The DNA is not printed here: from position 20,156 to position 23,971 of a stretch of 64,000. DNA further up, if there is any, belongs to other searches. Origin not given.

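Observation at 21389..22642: Full-length intein with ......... homing endonuclease splitting the PpsA phosphohistidine motif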

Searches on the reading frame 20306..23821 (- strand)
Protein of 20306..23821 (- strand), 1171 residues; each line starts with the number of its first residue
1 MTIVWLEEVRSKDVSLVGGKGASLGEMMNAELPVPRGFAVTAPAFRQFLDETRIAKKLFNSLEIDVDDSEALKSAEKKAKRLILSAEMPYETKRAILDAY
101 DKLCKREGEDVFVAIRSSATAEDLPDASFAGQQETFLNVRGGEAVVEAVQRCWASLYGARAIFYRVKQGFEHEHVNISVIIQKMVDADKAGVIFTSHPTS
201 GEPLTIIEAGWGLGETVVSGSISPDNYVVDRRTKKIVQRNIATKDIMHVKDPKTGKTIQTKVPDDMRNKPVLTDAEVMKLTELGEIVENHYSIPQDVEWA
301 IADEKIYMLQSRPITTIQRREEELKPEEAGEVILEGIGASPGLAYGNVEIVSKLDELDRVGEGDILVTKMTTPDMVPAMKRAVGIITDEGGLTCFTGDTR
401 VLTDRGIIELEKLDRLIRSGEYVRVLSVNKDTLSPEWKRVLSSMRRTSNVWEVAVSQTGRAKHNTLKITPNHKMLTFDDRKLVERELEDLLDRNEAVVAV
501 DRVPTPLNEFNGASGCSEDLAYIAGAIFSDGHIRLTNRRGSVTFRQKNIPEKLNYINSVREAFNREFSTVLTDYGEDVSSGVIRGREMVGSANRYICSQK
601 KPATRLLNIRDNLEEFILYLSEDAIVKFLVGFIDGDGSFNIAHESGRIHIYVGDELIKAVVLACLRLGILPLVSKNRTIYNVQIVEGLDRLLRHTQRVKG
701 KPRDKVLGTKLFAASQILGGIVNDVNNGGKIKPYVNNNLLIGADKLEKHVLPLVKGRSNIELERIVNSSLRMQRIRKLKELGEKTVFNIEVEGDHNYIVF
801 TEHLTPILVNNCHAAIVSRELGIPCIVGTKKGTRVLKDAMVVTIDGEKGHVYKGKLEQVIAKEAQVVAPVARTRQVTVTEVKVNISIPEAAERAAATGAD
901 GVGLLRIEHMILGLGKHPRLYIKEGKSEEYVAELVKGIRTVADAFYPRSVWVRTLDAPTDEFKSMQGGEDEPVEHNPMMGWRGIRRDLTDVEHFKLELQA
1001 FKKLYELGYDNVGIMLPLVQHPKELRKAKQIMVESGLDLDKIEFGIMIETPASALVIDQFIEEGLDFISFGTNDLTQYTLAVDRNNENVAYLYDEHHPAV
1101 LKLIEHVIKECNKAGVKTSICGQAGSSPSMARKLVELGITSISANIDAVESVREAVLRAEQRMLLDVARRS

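Call 4: search_protein_families(library=pfam, proteins=[window:20306-23821:-], max_evalue=0.01)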
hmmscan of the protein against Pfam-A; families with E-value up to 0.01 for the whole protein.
window:20306-23821:- (1171 aa): 6 families
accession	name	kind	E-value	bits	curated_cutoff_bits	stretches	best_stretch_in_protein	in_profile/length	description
PF01326.24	PPDK_N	-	7.2e-115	384.2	27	1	15-327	2-322/328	Pyruvate phosphate dikinase, AMP/ATP-binding domain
PF02896.24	PEP-utilizers_C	-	3.3e-86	289.5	22.8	1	862-1159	3-291/293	PEP-utilising enzyme, PEP-binding domain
PF00391.29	PEP-utilizers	-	3e-23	81.7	23.1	2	811-849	34-72/72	PEP-utilising enzyme, mobile domain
PF14890.11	Intein_splicing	-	2.2e-10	41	35.8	1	424-799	22-148/155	Intein splicing domain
PF14528.11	LAGLIDADG_3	-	2.3e-06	28.2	22.5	1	625-687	3-71/82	LAGLIDADG-like domain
PF13403.11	Hint_2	-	0.004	18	28.4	1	393-479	1-88/147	Hint domain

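Call 5: search_protein_families(library=ncbifam, proteins=[window:20306-23821:-], max_evalue=0.01)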
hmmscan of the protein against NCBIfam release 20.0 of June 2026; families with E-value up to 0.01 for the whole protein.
window:20306-23821:- (1171 aa): 30 families (the best 25 are shown)
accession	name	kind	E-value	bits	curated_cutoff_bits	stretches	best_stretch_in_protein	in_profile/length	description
NF005057.0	PRK06464.1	equivalog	7.3e-289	960.3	598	2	2-395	6-419/798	phosphoenolpyruvate synthase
TIGR01418.1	PEP_synth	equivalog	7.1e-278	924.1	739.75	2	3-395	2-415/784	pyruvate, water dikinase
NF004878.0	PRK06241.1-3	subfamily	5.3e-114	382.2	945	3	3-317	5-314/891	phosphoenolpyruvate synthase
NF004877.0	PRK06241.1-2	subfamily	1.9e-102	344.1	866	3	3-317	5-315/869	phosphoenolpyruvate synthase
NF041857.1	RIF_Ptrans_rph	equivalog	2.6e-101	340.4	999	3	3-317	3-313/864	rifamycin-inactivating phosphotransferase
NF052631.1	prodigiosin_PigC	equivalog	7.8e-94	315.2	1300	3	10-324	9-307/883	prodigiosin ligase PigC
NF004879.0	PRK06241.1-4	equivalog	1e-92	311.7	976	3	5-318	7-316/868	phosphoenolpyruvate synthase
NF052632.1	undecylprod_RedH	equivalog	1.5e-89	301.1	1350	3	2-321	2-300/880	undecylprodigiosin ligase RedH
NF004881.0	PRK06241.2-2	equivalog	5.2e-88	296.3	883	3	8-319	10-315/898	phosphoenolpyruvate synthase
NF000283.1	RPH_KJ151292.1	equivalog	2.7e-79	267.4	1700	2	3-318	6-317/865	rifamycin-inactivating phosphotransferase Rph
NF004880.0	PRK06241.2-1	equivalog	8.3e-73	245.6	972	4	5-235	6-229/837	phosphoenolpyruvate synthase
NF004883.0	PRK06241.2-4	equivalog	1.8e-65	221.7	1063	2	17-323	32-336/928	phosphoenolpyruvate synthase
TIGR01417.1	PTS_I_fam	equivalog_domain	9.3e-61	205.9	341.7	1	811-1159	186-539/565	phosphoenolpyruvate--protein phosphotransferase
TIGR01828.1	pyru_phos_dikin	equivalog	8.2e-55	186.2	843.45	5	973-1094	651-782/865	pyruvate, phosphate dikinase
NF008283.0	PRK11061.1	equivalog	2.7e-52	178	583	1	810-1162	353-709/748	phosphoenolpyruvate--protein phosphotransferase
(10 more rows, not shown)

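Call 11: find_homologous_proteins(query=window:20309-23821:-, max_evalue=1e-50)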
Query window:20309-23821:- (1171 aa): 7985 proteins with E <= 1e-50 among 8000 candidates; the best 120 are listed.
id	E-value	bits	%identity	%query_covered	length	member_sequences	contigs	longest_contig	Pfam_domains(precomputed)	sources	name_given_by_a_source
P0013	0.0e+0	2586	99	100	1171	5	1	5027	PF00391.30,PF02896.25,PF14528.12,PF01326.25,PF14890.12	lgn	-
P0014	0.0e+0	1596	86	37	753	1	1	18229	PF00391.30,PF02896.25,PF01326.25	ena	-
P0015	0.0e+0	1455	56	100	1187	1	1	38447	PF00391.30,PF02896.25,PF14528.12,PF01326.25,PF14890.12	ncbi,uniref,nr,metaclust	ncbi:hypothetical protein AKJ57_00165 [candidate division MSBL1 archaeon SCGC-AAA259A05]|uniref:Prob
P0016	0.0e+0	1454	81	36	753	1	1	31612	PF00391.30,PF02896.25,PF01326.25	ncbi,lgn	-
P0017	0.0e+0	1446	56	100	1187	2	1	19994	PF00391.30,PF02896.25,PF14528.12,PF01326.25,PF14890.12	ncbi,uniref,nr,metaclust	ncbi:hypothetical protein AKJ37_01280 [candidate division MSBL1 archaeon SCGC-AAA259I09]|uniref:Prob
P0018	0.0e+0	1436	80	37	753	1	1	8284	PF00391.30,PF02896.25,PF01326.25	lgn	-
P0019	0.0e+0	1428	56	99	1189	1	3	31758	PF00391.30,PF02896.25,PF14528.12,PF01326.25,PF14890.12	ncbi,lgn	-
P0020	0.0e+0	1427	84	34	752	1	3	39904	PF00391.30,PF02896.25,PF01326.25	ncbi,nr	ncbi:MAG: phosphoenolpyruvate synthase [Methanocellales archaeon]|nr:phosphoenolpyruvate synthase [M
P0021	0.0e+0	1426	84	34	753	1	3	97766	PF00391.30,PF02896.25,PF01326.25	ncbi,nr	ncbi:MAG: phosphoenolpyruvate synthase [Methanocellales archaeon]|nr:phosphoenolpyruvate synthase [M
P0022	0.0e+0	1421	84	34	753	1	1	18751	PF00391.30,PF02896.25,PF01326.25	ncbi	-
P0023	0.0e+0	1420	84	34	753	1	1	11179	PF00391.30,PF02896.25,PF01326.25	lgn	-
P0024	0.0e+0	1418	85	34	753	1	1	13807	PF00391.30,PF02896.25,PF01326.25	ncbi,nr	ncbi:MAG: phosphoenolpyruvate synthase [Methanocellales archaeon]|nr:phosphoenolpyruvate synthase [M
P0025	0.0e+0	1415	55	100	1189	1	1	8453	PF00391.30,PF02896.25,PF14528.12,PF01326.25,PF14890.12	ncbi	-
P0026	0.0e+0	1405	82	34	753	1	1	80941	PF00391.30,PF02896.25,PF01326.25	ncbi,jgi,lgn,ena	-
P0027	0.0e+0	1301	83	31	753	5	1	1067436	PF00391.30,PF02896.25,PF01326.25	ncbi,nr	ncbi:MAG: phosphoenolpyruvate synthase [Methanosarcinales archaeon Met12]|nr:MAG: phosphoenolpyruvat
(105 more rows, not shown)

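Call 16: find_encoding_contigs(protein=P0014, flank=6000, max_places=3)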
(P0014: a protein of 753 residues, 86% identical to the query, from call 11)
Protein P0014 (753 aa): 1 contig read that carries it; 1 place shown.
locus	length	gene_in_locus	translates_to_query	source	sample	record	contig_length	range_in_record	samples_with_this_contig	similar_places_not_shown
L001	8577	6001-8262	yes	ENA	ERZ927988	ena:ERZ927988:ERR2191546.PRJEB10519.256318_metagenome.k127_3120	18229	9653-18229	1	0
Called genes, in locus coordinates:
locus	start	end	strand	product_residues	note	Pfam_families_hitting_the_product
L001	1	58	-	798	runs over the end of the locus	PF00133:tRNA-synt_1, PF01406:tRNA-synt_1e (faint), PF09334:tRNA-synt_1g, PF13603:tRNA-synt_1_2 (weak), PF08264:Anticodon_1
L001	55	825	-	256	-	PF10418:DHODB_Fe-S_bind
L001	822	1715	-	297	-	PF01180:DHO_dh, PF01207:Dus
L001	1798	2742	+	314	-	PF00288:GHMP_kinases_N, PF08544:GHMP_kinases_C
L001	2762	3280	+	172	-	PF00252:Ribosomal_L16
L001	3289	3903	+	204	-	PF01873:eIF-5_eIF-2B, PF01938:TRAM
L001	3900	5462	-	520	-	PF00389:2-Hacid_dh, PF02826:2-Hacid_dh_C, PF19304:PGDH_inter, PF01842:ACT, PF22629:ACT_AHAS_ss (weak)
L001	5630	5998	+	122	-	PF04545:Sigma70_r4 (faint), PF12844:HTH_19 (weak), PF13560:HTH_31 (faint), PF20432:Xre-like-HTH (faint), PF01381:HTH_3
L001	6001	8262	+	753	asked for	PF01326:PPDK_N, PF00391:PEP-utilizers, PF02896:PEP-utilizers_C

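Call 19: find_encoding_contigs(protein=P0016, flank=1000, max_places=1)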
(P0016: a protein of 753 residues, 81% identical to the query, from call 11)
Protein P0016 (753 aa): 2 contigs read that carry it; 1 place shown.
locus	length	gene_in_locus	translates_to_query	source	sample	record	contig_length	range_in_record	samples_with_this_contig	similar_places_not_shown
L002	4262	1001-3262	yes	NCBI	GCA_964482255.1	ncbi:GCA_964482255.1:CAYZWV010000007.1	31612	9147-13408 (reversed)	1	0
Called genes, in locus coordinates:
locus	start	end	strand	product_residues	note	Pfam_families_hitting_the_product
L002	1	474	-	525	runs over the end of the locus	PF00389:2-Hacid_dh, PF02826:2-Hacid_dh_C, PF19304:PGDH_inter, PF01842:ACT, PF22629:ACT_AHAS_ss (weak)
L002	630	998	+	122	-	PF04545:Sigma70_r4 (faint), PF12844:HTH_19 (weak), PF13560:HTH_31 (weak), PF01381:HTH_3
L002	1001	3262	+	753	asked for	PF01326:PPDK_N, PF00391:PEP-utilizers, PF02896:PEP-utilizers_C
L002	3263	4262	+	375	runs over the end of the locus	PF00282:Pyridoxal_deC, PF01041:DegT_DnrJ_EryC1 (weak), PF00266:Aminotran_5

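Call 20: find_encoding_contigs(protein=P0020, flank=1000, max_places=1)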
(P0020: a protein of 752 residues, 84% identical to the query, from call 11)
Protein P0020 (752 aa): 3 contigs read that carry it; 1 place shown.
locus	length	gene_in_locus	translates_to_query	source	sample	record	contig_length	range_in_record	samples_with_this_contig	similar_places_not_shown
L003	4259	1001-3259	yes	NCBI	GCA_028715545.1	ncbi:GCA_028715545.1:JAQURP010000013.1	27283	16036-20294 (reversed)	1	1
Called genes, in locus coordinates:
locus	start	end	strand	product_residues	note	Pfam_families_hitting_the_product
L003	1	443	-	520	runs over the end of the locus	PF00389:2-Hacid_dh, PF02826:2-Hacid_dh_C, PF19304:PGDH_inter, PF01842:ACT, PF22629:ACT_AHAS_ss (weak)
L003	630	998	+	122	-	PF04545:Sigma70_r4 (faint), PF12844:HTH_19 (faint), PF01381:HTH_3 (weak)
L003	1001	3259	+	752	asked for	PF01326:PPDK_N, PF00391:PEP-utilizers, PF02896:PEP-utilizers_C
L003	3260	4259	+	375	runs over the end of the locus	PF00282:Pyridoxal_deC, PF01041:DegT_DnrJ_EryC1 (weak), PF00266:Aminotran_5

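Call 23: find_encoding_contigs(protein=P0013, flank=3000, max_places=2)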
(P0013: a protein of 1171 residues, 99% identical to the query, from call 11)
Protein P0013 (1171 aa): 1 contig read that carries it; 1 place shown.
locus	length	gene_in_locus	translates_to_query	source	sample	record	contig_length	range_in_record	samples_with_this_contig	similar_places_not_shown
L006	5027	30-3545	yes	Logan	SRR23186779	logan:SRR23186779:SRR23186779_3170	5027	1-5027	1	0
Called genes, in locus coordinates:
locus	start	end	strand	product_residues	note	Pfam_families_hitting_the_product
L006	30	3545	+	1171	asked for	PF01326:PPDK_N, PF00391:PEP-utilizers, PF14890:Intein_splicing, PF14528:LAGLIDADG_3 (faint), PF00391:PEP-utilizers, PF02896:PEP-utilizers_C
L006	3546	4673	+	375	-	PF00282:Pyridoxal_deC, PF01041:DegT_DnrJ_EryC1 (weak), PF00266:Aminotran_5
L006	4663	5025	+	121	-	?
